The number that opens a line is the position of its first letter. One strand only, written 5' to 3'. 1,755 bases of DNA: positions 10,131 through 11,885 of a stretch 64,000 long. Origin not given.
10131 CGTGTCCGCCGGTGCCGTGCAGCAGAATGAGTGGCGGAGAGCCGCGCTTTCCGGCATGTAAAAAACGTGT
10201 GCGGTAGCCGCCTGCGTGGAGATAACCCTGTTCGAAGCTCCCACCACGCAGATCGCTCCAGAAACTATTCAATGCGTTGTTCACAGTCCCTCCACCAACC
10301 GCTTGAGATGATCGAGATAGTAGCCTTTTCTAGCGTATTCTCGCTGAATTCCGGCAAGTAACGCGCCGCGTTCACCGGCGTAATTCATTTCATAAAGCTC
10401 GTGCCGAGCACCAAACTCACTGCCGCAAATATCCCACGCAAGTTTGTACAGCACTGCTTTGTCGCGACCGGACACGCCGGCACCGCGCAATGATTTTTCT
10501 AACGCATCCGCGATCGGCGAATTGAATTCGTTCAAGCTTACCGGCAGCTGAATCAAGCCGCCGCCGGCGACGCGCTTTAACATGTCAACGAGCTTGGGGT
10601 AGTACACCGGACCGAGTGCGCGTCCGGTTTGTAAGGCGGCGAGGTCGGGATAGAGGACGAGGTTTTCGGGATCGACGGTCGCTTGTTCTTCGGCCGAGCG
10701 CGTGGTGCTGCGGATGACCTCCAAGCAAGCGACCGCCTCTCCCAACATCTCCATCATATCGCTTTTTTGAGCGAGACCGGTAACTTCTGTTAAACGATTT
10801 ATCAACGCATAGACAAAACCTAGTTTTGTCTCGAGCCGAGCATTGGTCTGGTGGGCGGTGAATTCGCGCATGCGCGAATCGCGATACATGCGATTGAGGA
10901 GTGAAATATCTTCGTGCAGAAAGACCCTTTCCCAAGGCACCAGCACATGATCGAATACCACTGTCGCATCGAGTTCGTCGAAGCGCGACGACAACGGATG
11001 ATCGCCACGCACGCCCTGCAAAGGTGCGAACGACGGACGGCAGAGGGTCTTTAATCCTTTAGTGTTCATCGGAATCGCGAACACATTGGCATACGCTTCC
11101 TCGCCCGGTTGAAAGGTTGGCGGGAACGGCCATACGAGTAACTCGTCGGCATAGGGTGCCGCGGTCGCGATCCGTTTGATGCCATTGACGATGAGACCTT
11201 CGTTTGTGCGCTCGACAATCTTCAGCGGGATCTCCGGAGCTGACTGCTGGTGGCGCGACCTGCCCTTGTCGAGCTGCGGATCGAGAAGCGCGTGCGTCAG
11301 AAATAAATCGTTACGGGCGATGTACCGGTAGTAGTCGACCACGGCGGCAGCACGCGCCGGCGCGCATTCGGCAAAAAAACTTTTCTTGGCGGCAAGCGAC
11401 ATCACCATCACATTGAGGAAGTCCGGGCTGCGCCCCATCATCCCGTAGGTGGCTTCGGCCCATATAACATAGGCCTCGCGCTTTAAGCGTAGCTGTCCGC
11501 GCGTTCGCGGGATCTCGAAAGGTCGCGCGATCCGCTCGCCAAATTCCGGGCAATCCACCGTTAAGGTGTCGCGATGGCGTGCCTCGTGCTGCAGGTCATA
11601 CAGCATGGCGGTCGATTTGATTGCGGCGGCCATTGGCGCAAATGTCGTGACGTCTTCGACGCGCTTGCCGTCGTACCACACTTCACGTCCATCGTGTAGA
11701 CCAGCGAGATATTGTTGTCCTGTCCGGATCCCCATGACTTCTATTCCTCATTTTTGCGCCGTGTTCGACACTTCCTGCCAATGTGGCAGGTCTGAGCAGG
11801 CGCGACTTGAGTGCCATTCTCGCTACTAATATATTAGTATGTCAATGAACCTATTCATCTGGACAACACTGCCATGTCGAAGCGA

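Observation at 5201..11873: Hybrid meta-cleavage operon: HpaB-type oxygenase substituted for MhpA, followed by LLM and a fused double ACAD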

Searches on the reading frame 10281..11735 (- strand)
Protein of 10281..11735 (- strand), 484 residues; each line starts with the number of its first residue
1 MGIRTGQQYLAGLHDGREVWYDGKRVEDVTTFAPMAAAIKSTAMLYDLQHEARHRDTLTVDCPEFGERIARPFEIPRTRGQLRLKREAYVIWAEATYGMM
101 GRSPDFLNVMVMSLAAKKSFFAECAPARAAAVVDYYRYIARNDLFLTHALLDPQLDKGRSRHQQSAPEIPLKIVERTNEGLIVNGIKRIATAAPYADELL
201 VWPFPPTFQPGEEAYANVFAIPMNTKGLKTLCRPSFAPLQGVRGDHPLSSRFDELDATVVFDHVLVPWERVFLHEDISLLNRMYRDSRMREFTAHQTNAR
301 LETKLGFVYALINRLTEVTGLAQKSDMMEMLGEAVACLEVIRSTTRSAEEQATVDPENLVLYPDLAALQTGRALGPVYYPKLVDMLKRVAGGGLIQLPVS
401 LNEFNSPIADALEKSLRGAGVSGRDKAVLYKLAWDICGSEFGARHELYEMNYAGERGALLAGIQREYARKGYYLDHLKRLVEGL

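Call 3: search_protein_families(library=pfam, proteins=[window:10281-11735:-])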
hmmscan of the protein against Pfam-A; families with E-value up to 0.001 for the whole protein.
window:10281-11735:- (484 aa): 2 families
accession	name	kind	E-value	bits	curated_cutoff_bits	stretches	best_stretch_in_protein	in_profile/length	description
PF11794.13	HpaB_N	-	3e-91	306.2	35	1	5-273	1-270/270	4-hydroxyphenylacetate 3-hydroxylase N terminal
PF03241.18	HpaB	-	4.2e-39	134.2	25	1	281-472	2-193/202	4-hydroxyphenylacetate 3-hydroxylase C terminal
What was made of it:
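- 10281..11735 (-): HpaB-family (group D) oxygenase component of a two-component flavin-dependent phenol hydroxylase, from an uncharacterised clade. Pfam HpaB_N at 3e-91 and HpaB at 4e-39 (call 3).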

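Call 4: search_protein_families(library=ncbifam, proteins=[window:10281-11735:-])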
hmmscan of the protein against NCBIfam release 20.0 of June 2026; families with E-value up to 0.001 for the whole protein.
window:10281-11735:- (484 aa): 2 families
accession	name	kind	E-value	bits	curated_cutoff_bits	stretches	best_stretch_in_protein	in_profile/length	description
TIGR02309.1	HpaB-1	equivalog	5.5e-112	375.3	480.2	1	4-460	2-454/477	4-hydroxyphenylacetate 3-monooxygenase, oxygenase component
TIGR02310.1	HpaB-2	equivalog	6.8e-80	269.2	885.2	1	5-459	14-467/519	4-hydroxyphenylacetate 3-monooxygenase, oxygenase component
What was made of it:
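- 10281..11735 (-): TIGR02309 scores 375 bits, below its cut-off of 480 (call 4).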

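Call 5: search_solved_structures(query=window:10281-11735:-, max_evalue=1e-20)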
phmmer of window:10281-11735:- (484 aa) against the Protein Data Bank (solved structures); distinct sequences matched with E-value up to 1e-20: 13.
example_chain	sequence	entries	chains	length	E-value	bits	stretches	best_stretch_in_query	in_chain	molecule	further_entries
2yyg_A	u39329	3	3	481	6.2e-96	325.3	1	4-471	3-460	4-hydroxyphenylacetate-3-hydroxylase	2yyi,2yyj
2yyk_A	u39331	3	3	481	2e-95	323.6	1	4-470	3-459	4-hydroxyphenylacetate-3-hydroxylase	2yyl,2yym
9lft_A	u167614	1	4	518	7.5e-89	301.9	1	4-456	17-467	4-Hydroxyphenylacetate-3-monooxygenase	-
6b1b_A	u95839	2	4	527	1.5e-74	254.8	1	5-468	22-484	4-hydroxyphenylacetate 3-monooxygenase, oxygenase subunit | 4-hydroxyphenylacetate 3-monooxygenase oxygenase component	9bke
6qyh_A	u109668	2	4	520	1.6e-74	254.7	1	5-468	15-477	4-hydroxyphenylacetate 3-monooxygenase oxygenase component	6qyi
6eb0_A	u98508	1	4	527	1.7e-74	254.6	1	5-468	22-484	4-hydroxyphenylacetate 3-monooxygenase, oxygenase subunit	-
4oo2_A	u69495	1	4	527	8.1e-67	229.3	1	5-456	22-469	Chlorophenol-4-monooxygenase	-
7dbw_C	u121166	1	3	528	1.9e-47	165.4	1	3-450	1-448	4-hydroxyphenylacetate 3-hydroxylase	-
9j9j_A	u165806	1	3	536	2e-47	165.3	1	3-450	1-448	4-nitrophenol 4-monooxygenase/4-nitrocatechol 2-monooxygenase, oxygenase component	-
3hwc_A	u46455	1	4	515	3.2e-38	135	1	3-273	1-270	Chlorophenol-4-monooxygenase component 2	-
7e8q_A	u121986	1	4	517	3.8e-38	134.8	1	3-465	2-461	Chlorophenol monooxygenase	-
6jhm_A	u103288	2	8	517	4.7e-38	134.4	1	3-464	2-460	Chlorophenol monooxygenase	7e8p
4g5e_A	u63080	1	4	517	5.9e-36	127.5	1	3-392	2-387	2,4,6-Trichlorophenol 4-monooxygenase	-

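Call 8: find_encoding_contigs(protein=window:10281-11735:-, flank=10000, max_places=6)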
Protein window:10281-11735:- (484 aa): no gene with exactly this product is on record in the collection.

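Call 10: find_homologous_proteins(query=window:10281-11735:-, max_evalue=1e-30)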
Query window:10281-11735:- (484 aa): 3896 proteins with E <= 1e-30 among 8000 candidates; the best 120 are listed.
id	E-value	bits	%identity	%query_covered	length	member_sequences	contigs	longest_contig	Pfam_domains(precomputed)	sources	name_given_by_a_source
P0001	0.0e+0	1103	100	100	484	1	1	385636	PF03241.19,PF11794.14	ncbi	-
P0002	2.8e-274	928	81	100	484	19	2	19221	PF03241.19,PF11794.14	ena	-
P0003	2.8e-273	925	82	100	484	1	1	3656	PF03241.19,PF11794.14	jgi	jgi:anthranilate 3-monooxygenase (FAD)/4-hydroxyphenylacetate 3-monooxygenase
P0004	1.7e-271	919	82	100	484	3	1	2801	PF03241.19,PF11794.14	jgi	-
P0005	3.1e-271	918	82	100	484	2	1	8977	PF03241.19,PF11794.14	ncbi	-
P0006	6.7e-271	917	81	100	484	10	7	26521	PF03241.19,PF11794.14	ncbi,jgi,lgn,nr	ncbi:MAG: 4-hydroxyphenylacetate 3-monooxygenase [Gammaproteobacteria bacterium]|nr:4-hydroxyphenyla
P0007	9.2e-271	917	81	100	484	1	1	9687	PF03241.19,PF11794.14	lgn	-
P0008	9.3e-270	913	82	100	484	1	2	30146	PF03241.19,PF11794.14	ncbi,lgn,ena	-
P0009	4.2e-268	908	80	100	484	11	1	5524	PF03241.19,PF11794.14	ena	-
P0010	1.9e-267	906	81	99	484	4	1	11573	PF03241.19,PF11794.14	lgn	-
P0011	1.3e-266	903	81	100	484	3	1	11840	PF03241.19,PF11794.14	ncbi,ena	-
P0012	2.0e-266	902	80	100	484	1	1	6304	PF03241.19,PF11794.14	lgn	-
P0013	2.0e-266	902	80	100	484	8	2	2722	PF03241.19,PF11794.14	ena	-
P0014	5.1e-266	901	80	100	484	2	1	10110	PF03241.19,PF11794.14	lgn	-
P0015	2.6e-265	899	80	100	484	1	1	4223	PF03241.19,PF11794.14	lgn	-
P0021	1.0e-257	874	79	100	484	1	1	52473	PF03241.19,PF11794.14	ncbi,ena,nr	ncbi:MAG: 4-hydroxyphenylacetate 3-monooxygenase [Gammaproteobacteria bacterium]|nr:4-hydroxyphenyla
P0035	3.6e-240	816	72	100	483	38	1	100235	PF03241.19,PF11794.14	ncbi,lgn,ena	-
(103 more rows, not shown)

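Call 11: find_encoding_contigs(protein=P0001, flank=10000, max_places=3)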
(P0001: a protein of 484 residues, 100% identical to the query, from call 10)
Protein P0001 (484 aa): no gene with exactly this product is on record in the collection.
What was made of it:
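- Tried and rejected: It was not on record (calls 8, 11), so relatives were used instead.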

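Call 12: find_encoding_contigs(protein=P0021, flank=10000, max_places=3)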
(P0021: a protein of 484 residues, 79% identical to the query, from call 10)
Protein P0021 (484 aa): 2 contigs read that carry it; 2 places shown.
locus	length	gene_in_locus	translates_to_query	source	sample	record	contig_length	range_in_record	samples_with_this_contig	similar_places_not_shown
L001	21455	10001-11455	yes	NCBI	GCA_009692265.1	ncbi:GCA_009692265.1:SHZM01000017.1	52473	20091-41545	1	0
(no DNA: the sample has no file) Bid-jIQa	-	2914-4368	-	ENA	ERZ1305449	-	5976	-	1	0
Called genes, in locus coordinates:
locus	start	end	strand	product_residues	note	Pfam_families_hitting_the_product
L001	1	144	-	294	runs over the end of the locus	PF04378:RsmJ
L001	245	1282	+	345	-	PF00296:Bac_luciferase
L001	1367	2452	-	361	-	PF24827:AstE_AspA_cat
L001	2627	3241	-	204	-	PF13302:Acetyltransf_3 (weak), PF00583:Acetyltransf_1 (weak)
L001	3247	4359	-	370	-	PF07167:PhaC_N, PF12146:Hydrolase_4, PF12697:Abhydrolase_6 (weak), PF00561:Abhydrolase_1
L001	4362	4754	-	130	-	-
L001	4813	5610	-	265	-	PF00561:Abhydrolase_1 (weak), PF07819:PGAP1 (weak)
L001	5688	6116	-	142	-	-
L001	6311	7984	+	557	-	PF02129:Peptidase_S15, PF08530:PepX_C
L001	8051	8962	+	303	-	PF12146:Hydrolase_4, PF00561:Abhydrolase_1, PF12697:Abhydrolase_6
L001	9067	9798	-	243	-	PF00392:GntR, PF07729:FCD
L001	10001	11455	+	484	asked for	PF11794:HpaB_N, PF03241:HpaB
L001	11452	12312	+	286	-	PF00561:Abhydrolase_1, PF12146:Hydrolase_4, PF12697:Abhydrolase_6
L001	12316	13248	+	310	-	PF02900:LigB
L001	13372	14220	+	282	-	PF00296:Bac_luciferase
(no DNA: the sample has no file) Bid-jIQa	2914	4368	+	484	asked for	PF11794:HpaB_N, PF03241:HpaB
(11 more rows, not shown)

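Call 13: find_encoding_contigs(protein=P0035, flank=10000, max_places=3)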
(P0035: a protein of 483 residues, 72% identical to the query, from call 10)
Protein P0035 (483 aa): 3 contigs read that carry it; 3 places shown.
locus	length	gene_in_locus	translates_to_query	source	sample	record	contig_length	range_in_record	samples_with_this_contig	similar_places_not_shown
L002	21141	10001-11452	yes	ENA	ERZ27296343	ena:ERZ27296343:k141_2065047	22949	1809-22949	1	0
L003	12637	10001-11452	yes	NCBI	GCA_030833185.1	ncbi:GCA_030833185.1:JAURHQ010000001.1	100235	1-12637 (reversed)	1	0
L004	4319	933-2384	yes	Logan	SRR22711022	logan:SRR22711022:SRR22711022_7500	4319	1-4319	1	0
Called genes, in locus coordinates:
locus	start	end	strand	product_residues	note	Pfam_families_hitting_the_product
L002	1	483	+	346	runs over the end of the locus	PF00296:Bac_luciferase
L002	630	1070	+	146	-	PF21352:Zn_ribbon_Thio2, PF00085:Thioredoxin, PF14595:Thioredoxin_9 (faint), PF13098:Thioredoxin_2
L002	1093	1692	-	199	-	PF13302:Acetyltransf_3 (weak), PF00583:Acetyltransf_1, PF13508:Acetyltransf_7 (weak)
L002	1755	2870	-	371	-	PF07167:PhaC_N, PF12146:Hydrolase_4, PF12697:Abhydrolase_6 (weak), PF00561:Abhydrolase_1, PF11339:DUF3141 (faint)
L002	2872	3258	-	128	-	-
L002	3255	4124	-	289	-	PF00561:Abhydrolase_1 (weak), PF12146:Hydrolase_4 (faint), PF07819:PGAP1 (weak)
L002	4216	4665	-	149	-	-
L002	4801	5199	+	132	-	PF03551:PadR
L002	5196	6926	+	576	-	PF02129:Peptidase_S15, PF08530:PepX_C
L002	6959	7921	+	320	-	PF00561:Abhydrolase_1, PF12146:Hydrolase_4, PF12697:Abhydrolase_6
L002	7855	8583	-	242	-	PF00392:GntR, PF07729:FCD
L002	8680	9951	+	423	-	PF00296:Bac_luciferase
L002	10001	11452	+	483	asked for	PF11794:HpaB_N, PF03241:HpaB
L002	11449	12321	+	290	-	PF12146:Hydrolase_4, PF00561:Abhydrolase_1, PF12697:Abhydrolase_6, PF00561:Abhydrolase_1 (weak)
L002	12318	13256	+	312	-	PF02900:LigB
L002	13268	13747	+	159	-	PF14300:DMP19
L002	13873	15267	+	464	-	PF06751:EutB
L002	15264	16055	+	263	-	PF05985:EutC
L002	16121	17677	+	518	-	PF13520:AA_permease_2, PF00324:AA_permease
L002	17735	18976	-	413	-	PF00296:Bac_luciferase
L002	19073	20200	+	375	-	PF12625:Arabinose_bd, PF12833:HTH_18, PF00165:HTH_AraC (weak)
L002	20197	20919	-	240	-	PF13505:OMP_b-brl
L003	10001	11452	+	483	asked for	PF11794:HpaB_N, PF03241:HpaB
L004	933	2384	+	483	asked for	PF11794:HpaB_N, PF03241:HpaB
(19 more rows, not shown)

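Call 20: find_related_loci(query=window:10281-11735:-, collection=genome_contigs, flank=10000)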
Query window:10281-11735:- (484 aa) in genome_contigs; peptide patterns used: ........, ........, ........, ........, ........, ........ (x = any residue, [..] = any of these).
424 stretches matched a pattern; 404 encode a relative of the query (tblastn E <= 1e-3); the best 80 are kept; 80 distinct loci.
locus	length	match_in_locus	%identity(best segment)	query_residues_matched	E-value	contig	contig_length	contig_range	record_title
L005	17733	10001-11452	81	1-484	0e+0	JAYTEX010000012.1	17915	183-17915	MAG: Pseudomonadota bacterium isolate GFS_2113 GFS_2113_11, whole genome shotgun sequence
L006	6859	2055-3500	81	1-482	0e+0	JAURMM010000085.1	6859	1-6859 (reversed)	MAG: Gammaproteobacteria bacterium isolate SFB_Oligo_Co_35 k141_1453129, whole genome shotgun sequence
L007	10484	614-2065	81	1-484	0e+0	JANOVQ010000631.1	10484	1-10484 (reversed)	MAG: Pseudomonadota bacterium isolate VAR_35_metabat_593 VAR_35_k141_2213587, whole genome shotgun sequence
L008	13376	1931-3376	81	1-482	0e+0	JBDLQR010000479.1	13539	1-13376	MAG: Pseudomonadota bacterium isolate icacos_2019_sw_WHONDRS-S19S_0094_B_bin.101 scaffold_1954865, whole genome shotgun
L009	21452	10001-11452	82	1-484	0e+0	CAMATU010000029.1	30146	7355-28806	MAG: Klebsiella pneumoniae isolate MaH-04nov19-186 genome assembly, contig: MaH-04nov19-C3596, whole genome shotgun sequ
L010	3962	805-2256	80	1-484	0e+0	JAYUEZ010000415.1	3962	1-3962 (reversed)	MAG: Gammaproteobacteria bacterium isolate GFS_7618 GFS_7618_414, whole genome shotgun sequence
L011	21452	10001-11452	79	1-484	0e+0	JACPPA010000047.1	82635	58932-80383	MAG: Gammaproteobacteria bacterium isolate NC_groundwater_615_Pr5_B-0.1um_58_24 alan_book_18_scaffold_246569, whole geno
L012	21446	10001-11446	81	3-484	0e+0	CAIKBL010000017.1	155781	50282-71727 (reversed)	MAG: uncultured proteobacterium isolate Umea_bin-06053 genome assembly, contig: bin-06053:17/90, whole genome shotgun se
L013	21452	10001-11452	79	1-484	0e+0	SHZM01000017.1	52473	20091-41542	MAG: Gammaproteobacteria bacterium isolate Baikal-deep-G149 BACOMB-C2485, whole genome shotgun sequence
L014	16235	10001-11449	75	1-484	0e+0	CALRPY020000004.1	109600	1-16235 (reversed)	MAG: Hydrogenophaga intermedia isolate JJ-CU23-05-3-mx-bin502 genome assembly, contig: JJ-NR103-41-C97, whole genome sho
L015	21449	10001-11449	76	1-484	0e+0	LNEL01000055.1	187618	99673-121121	MAG: Gammaproteobacteria bacterium Ga0077536 Ga0077536_144.1, whole genome shotgun sequence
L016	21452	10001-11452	73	1-484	0e+0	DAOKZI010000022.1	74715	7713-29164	MAG TPA_asm: Gammaproteobacteria bacterium isolate AMR_MDS_0046 NODE_222_length_74715_cov_15.023480, whole genome shotgu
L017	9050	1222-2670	73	1-484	0e+0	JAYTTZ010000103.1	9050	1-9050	MAG: Gammaproteobacteria bacterium isolate GFS_5469 GFS_5469_102, whole genome shotgun sequence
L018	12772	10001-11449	74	1-484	0e+0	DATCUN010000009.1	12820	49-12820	MAG TPA_asm: Pseudomonas sp. isolate SMAG_U7359 k141_150262, whole genome shotgun sequence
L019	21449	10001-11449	74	1-484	0e+0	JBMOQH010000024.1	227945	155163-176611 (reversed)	MAG: Pseudomonadota bacterium isolate Betzabe_MAG149 MAG149_24, whole genome shotgun sequence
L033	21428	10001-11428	70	1-477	0e+0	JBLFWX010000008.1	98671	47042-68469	MAG: Gammaproteobacteria bacterium isolate 3300053785_120 Ga0535658_0000146, whole genome shotgun sequence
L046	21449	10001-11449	65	1-484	0e+0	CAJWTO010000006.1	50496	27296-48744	MAG TPA_asm: uncultured proteobacterium isolate ERR599094_bin.53_MetaBAT_v2.12.1_MAG genome assembly, contig: NODE_498_l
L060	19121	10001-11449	68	1-484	0e+0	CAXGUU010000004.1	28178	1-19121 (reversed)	MAG TPA_asm: uncultured bacterium isolate ERR594338_binner13_Refined_124 genome assembly, contig: ERZ11848501.2292, whol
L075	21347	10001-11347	35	5-455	5e-74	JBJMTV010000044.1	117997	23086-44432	MAG: Xanthobacteraceae bacterium isolate H3_16_all_fractions_metab_conc_31_63_0 k255_7855863, whole genome shotgun seque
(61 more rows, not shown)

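Call 27: search_protein_families(library=ncbifam, proteins=[L002:8680-9951:+, L033:13309-14565:+, L033:14620-15759:+], max_evalue=0.00001)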
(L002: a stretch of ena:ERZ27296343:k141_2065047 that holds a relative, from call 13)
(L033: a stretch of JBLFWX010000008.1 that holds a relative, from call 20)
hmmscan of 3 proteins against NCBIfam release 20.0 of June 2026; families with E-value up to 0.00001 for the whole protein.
L002:8680-9951:+ (423 aa): 15 families
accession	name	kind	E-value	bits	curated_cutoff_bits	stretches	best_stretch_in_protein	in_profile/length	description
TIGR03619.1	F420_Rv2161c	subfamily_domain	1.4e-16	60.8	166.9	1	44-186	5-144/247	TIGR03619 family F420-dependent LLM class oxidoreductase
NF052254.1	luciferase_Alph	exception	2.1e-15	56.8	600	1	36-141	21-124/354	luciferase subunit alpha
TIGR03560.1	F420_Rv1855c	subfamily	1.1e-13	51.6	231.4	1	35-211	11-177/227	TIGR03560 family F420-dependent LLM class oxidoreductase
TIGR04020.1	seco_metab_LLM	subfamily_domain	1.2e-13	51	244.45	1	46-133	28-114/341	MupA/Atu3671 family FMN-dependent luciferase-like monooxygenase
TIGR03858.1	LLM_2I7G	subfamily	2.2e-13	49.9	462.25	1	33-124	22-110/337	Atu2307/SP_0267 family LLM class monooxygenase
TIGR04027.1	LLM_KPN_01858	hypoth_equivalog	1e-12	47.7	412.9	1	46-141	29-123/326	putative FMN-dependent luciferase-like monooxygenase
TIGR03558.1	oxido_grp_1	subfamily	1.3e-11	44.3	166.95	1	33-125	16-106/325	MsnO8 family LLM class oxidoreductase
TIGR03621.1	F420_MSMEG_2516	subfamily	3.9e-11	42.6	213.15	1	36-129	13-99/295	TIGR03621 family F420-dependent LLM class oxidoreductase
NF052255.1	luciferase_Beta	exception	4.9e-11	42.3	500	1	47-128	34-113/325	luciferase subunit beta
TIGR04036.1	LLM_CE1758_fam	subfamily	7.3e-11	41.5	479.1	1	26-138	18-126/355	CE1758 family FMN-dependent luciferase-like monooxygenase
TIGR03571.1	lucif_BA3436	subfamily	1.4e-08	34.4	303.9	1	70-173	67-165/304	TIGR03571 family LLM class oxidoreductase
TIGR03856.1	F420_MSMEG_2906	subfamily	2.6e-08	33.7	243.7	1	43-138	22-119/249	LLM class F420-dependent oxidoreductase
TIGR03559.1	F420_Rv3520c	subfamily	5.9e-08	32.1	335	1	32-122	8-90/325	LLM class F420-dependent oxidoreductase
NF007802.0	PRK10508.1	equivalog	4.8e-07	29.1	540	1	41-127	31-117/335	luciferase-like monooxygenase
TIGR03854.1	F420_MSMEG_3544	hypoth_equivalog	6.1e-06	25.7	295.6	0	40-122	16-93/290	TIGR03854 family LLM class F420-dependent oxidoreductase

L033:13309-14565:+ (418 aa): 7 families
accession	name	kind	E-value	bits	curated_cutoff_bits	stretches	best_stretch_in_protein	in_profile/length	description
NF041294.1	Scnl_mescCoAtase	equivalog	3.3e-37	128.6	700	1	45-390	7-365/381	succinyl-CoA:mesaconate CoA-transferase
NF003809.0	PRK05398.1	subfamily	1.1e-36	126.3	442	1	40-237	3-207/416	formyl-CoA transferase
NF008511.0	PRK11430.1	equivalog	3.2e-35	122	522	1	37-374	5-351/381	CoA:oxalate CoA-transferase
NF052585.1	SucGlutTfsCaiB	equivalog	1.8e-34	119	750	1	93-364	73-346/394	succinate--glutarate CoA-transferase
TIGR03253.1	oxalate_frc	equivalog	1.3e-33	116.3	504.2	1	41-237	3-206/416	formyl-CoA transferase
NF002914.1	PRK03525.1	equivalog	4.3e-31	108.2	413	1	36-415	4-395/400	L-carnitine CoA-transferase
TIGR04253.1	mesacon_CoA_iso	equivalog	3.4e-13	49.3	725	1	42-299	3-263/403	2-methylfumaryl-CoA isomerase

L033:14620-15759:+ (379 aa): 22 families
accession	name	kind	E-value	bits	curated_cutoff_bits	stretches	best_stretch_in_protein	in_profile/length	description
NF042972.1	AcrlCoAredClosAcrC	equivalog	1.1e-114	383.1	640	1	2-372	5-374/378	acryloyl-CoA reductase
NF043006.1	CyhCrbnylCoADH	equivalog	2.4e-82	276.9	650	1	4-374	6-375/380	cyclohexane-1-carbonyl-CoA dehydrogenase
NF045552.1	GlutCoADH_Des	equivalog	1.7e-80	271.1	470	1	2-371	5-376/387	glutaryl-CoA dehydrogenase Acd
NF058590.1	AcCoDHFadEBacil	equivalog_domain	1.9e-78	264.4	600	1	2-373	21-409/586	acyl-CoA dehydrogenase FadE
NF042439.1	SulpropCoADesulf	equivalog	4.8e-73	246.1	600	1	11-371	2-367/379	3-sulfinopropanoyl-CoA desulfinase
NF045652.1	ProlPCPDhRedW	equivalog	6e-68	229.4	650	1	5-374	3-373/376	L-prolyl-[peptidyl-carrier protein] dehydrogenase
NF053553.1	prodigi_MBC_PigA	equivalog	4.2e-62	210.5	500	1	2-374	5-379/381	prodigiosin MBC biosynthesis dehydrogenase PigA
NF008997.0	PRK12341.1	equivalog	9e-62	209.3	537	1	2-366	5-368/382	acyl-CoA dehydrogenase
TIGR03207.1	cyc_hxne_CoA_dh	equivalog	1.4e-61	208.2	575.35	1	2-372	1-369/372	cyclohexanecarboxyl-CoA dehydrogenase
NF002885.1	PRK03354.1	equivalog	4.5e-48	164.2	540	1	2-371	5-370/378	crotonobetainyl-CoA dehydrogenase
NF052270.1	Staph_DH_FadE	equivalog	2.4e-44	151.7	600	1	95-374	117-393/400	acyl-CoA dehydrogenase FadE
NF007000.1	PRK09463.1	subfamily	5.2e-31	107.7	600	1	31-340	71-398/726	acyl-CoA dehydrogenase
TIGR04022.1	sulfur_SfnB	equivalog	3.8e-27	95.2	430.9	1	7-358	8-364/391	SfnB family sulfur acquisition oxidoreductase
NF049984.1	Rv1679_FadE16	equivalog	4.6e-27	95.2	600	1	24-365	15-356/371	Rv1679 family acyl-CoA dehydrogenase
NF009586.0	PRK13026.1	subfamily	7.2e-27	94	608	1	31-340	106-433/777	acyl-CoA dehydrogenase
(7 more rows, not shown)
